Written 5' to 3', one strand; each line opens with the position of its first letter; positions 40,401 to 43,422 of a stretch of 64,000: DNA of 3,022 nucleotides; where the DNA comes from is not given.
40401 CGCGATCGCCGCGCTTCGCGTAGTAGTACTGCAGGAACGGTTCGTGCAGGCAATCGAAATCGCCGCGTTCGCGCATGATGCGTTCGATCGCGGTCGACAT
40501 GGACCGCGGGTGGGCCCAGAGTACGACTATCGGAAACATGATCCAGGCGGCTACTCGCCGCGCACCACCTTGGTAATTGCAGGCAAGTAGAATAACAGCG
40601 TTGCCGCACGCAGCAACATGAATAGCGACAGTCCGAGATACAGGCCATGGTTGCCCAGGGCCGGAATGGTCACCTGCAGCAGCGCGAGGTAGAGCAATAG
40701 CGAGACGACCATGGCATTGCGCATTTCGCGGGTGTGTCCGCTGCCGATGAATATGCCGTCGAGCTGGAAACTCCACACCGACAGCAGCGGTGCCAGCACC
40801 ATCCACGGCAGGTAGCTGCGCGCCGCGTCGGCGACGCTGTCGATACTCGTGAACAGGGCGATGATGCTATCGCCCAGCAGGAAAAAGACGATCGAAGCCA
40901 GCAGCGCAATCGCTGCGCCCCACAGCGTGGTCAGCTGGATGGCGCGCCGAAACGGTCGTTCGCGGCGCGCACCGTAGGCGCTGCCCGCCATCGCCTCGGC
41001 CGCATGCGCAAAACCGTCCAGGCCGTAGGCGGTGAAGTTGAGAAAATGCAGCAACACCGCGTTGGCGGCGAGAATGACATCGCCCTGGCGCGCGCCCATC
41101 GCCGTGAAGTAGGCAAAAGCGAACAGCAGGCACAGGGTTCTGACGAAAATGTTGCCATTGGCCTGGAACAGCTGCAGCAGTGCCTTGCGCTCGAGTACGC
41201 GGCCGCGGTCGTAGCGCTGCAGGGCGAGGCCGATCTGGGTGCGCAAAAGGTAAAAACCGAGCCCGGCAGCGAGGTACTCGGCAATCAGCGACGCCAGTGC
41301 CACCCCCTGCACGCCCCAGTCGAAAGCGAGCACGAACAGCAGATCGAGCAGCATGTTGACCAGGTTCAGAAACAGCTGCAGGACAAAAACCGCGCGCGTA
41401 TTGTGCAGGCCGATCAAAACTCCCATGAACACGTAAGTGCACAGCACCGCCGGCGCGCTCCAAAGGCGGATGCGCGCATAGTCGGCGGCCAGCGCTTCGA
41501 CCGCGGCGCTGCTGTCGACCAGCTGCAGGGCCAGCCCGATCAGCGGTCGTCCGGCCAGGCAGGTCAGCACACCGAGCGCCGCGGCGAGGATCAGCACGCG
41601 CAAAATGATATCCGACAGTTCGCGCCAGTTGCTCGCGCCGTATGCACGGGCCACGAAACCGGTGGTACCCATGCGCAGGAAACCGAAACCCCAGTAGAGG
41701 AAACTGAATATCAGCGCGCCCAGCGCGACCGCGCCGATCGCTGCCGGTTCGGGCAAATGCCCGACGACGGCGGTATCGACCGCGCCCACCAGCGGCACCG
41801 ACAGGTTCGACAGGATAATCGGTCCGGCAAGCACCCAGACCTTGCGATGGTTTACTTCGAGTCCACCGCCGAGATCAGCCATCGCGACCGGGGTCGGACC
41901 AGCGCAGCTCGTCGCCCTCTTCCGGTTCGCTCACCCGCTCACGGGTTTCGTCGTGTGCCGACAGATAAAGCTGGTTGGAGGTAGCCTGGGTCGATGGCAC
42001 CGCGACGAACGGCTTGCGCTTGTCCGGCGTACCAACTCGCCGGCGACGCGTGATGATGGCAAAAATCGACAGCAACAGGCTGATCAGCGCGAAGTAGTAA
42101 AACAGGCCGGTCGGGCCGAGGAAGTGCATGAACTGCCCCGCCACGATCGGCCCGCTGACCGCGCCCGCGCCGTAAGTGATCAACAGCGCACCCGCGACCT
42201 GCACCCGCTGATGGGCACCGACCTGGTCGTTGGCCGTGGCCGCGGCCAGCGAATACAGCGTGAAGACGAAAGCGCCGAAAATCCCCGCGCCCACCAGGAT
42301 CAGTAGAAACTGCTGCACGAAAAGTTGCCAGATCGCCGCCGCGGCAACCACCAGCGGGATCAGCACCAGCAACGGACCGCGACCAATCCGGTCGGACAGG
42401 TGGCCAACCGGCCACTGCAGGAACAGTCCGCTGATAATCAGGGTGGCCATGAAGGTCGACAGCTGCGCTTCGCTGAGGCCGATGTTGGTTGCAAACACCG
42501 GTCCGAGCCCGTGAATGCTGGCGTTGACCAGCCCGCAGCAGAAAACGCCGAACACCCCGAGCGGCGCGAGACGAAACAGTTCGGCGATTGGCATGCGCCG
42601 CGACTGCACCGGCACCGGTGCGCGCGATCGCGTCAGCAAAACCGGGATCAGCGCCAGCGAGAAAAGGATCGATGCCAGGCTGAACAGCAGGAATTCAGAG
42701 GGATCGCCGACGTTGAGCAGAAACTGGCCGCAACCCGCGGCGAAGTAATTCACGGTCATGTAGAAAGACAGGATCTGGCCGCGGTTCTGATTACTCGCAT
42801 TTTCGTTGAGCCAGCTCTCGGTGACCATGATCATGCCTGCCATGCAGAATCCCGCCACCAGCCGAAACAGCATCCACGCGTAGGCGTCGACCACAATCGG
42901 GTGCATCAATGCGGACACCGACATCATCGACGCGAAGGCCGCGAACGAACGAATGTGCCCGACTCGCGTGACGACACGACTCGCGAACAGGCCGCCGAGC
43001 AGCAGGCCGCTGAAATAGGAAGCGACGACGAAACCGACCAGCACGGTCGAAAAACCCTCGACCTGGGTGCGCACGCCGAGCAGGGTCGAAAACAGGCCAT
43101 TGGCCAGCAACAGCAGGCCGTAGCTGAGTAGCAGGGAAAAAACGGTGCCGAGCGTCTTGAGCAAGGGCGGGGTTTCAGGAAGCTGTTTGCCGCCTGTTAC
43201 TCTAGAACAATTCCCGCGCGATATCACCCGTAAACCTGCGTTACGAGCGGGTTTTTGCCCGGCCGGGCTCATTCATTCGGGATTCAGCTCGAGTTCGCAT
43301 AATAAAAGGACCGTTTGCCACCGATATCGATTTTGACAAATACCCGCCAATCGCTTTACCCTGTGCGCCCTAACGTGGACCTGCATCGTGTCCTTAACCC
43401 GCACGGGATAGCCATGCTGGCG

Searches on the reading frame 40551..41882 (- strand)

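Call 25: search_protein_families(library=pfam, proteins=[window:40551-41882:-], max_evalue=0.00001)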
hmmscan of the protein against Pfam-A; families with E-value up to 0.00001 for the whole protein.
window:40551-41882:- (443 aa): 1 family
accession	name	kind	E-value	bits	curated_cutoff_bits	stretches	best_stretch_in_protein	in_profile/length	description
PF01554.23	MatE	-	6.4e-43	146.7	24.9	2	21-181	1-160/161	MatE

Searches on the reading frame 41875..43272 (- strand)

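Call 25: search_protein_families(library=pfam, proteins=[window:41875-43272:-], max_evalue=0.00001)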
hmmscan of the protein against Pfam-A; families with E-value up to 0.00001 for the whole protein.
window:41875-43272:- (465 aa): 2 families
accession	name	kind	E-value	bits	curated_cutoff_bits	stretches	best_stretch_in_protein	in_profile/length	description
PF07690.21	MFS_1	-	3e-29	102.5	33.4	2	241-421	3-184/347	Major Facilitator Superfamily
PF00083.30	Sugar_tr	-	1.7e-08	34.2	22.3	1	72-174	43-146/452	Sugar (and other) transporter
